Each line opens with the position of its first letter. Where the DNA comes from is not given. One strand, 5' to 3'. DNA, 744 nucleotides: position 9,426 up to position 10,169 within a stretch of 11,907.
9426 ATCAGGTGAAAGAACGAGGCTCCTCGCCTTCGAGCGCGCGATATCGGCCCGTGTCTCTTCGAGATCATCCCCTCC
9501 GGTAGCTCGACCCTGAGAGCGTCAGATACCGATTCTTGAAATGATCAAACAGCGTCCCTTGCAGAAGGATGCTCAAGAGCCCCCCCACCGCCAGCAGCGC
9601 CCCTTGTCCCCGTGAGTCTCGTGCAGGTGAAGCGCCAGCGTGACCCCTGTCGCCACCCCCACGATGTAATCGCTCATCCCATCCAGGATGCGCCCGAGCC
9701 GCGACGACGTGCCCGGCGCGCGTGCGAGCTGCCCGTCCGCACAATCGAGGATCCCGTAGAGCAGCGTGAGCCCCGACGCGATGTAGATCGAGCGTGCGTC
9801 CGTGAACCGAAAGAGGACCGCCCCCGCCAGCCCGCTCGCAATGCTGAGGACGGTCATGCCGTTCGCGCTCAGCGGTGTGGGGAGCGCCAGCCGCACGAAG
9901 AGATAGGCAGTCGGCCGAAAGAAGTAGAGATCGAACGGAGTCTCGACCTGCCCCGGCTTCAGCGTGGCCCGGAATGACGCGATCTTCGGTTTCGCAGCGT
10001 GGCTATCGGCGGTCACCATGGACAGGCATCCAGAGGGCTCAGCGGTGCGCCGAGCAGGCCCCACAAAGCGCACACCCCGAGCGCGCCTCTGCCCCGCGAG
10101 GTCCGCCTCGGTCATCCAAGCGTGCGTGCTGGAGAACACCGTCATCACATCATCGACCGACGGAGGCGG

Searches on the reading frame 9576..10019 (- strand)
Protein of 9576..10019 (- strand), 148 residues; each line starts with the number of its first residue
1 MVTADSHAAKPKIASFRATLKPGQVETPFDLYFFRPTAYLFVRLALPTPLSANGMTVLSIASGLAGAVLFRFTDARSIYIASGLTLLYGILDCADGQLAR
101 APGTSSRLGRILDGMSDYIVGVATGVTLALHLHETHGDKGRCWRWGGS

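Call 8: search_protein_families(library=pfam, proteins=[window:9576-10019:-], max_evalue=0.1)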
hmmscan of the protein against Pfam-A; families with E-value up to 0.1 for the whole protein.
seq(148 aa): 1 family
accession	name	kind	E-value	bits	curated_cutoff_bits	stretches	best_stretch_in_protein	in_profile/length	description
PF01066.26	CDP-OH_P_transf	-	1.3e-12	48.8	22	1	52-134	4-83/152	CDP-alcohol phosphatidyltransferase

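Call 9: search_protein_families(library=ncbifam, proteins=[window:9576-10019:-], max_evalue=0.1)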
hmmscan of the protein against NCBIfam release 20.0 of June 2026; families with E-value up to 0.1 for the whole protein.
seq(148 aa): 11 families
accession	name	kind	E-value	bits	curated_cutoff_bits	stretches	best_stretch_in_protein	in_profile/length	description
NF040950.1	archin_ph_syn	equivalog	2.2e-09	37.4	180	1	48-129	22-101/191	archaetidylinositol phosphate synthase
NF045883.1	PIPSynth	equivalog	2.3e-07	30.7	170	1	35-134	12-105/197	phosphatidylinositol phosphate synthase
NF041135.1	IPPtranDIPPsyn_Thcocales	equivalog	9.7e-06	24.8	580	1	50-134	250-330/419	bifunctional L-myo-inositol-1-phosphate cytidylyltransferase/CDP-L-myo-inositol myo-inositolphosphotransferase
NF053678.1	ClpnSynClsA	equivalog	1e-05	25.8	240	1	73-129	25-81/180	cardiolipin synthase ClsA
TIGR00473.1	pssA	equivalog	4.6e-05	23.6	107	1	57-124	2-67/153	CDP-diacylglycerol--serine O-phosphatidyltransferase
TIGR00560.1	pgsA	equivalog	0.00014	22.4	109.1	1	72-131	27-84/183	CDP-diacylglycerol--glycerol-3-phosphate 3-phosphatidyltransferase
NF038086.1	anchor_synt_A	exception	0.00027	20.8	200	1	55-134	13-88/222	protein sorting system archaetidylserine synthase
NF052561.1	PIPSynBT1523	equivalog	0.0021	17.8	350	1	66-118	48-100/232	hypothetical protein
NF038087.1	arch_ser_synth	exception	0.0057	16.3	240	1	59-129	11-84/216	archaetidylserine synthase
TIGR04217.1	archae_ser_T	exception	0.014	15.2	200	1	65-129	20-84/221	archaetidylserine synthase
NF008090.0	PRK10832.1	equivalog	0.028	14.5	304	1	77-133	31-87/182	CDP-diacylglycerol--glycerol-3-phosphate 3-phosphatidyltransferase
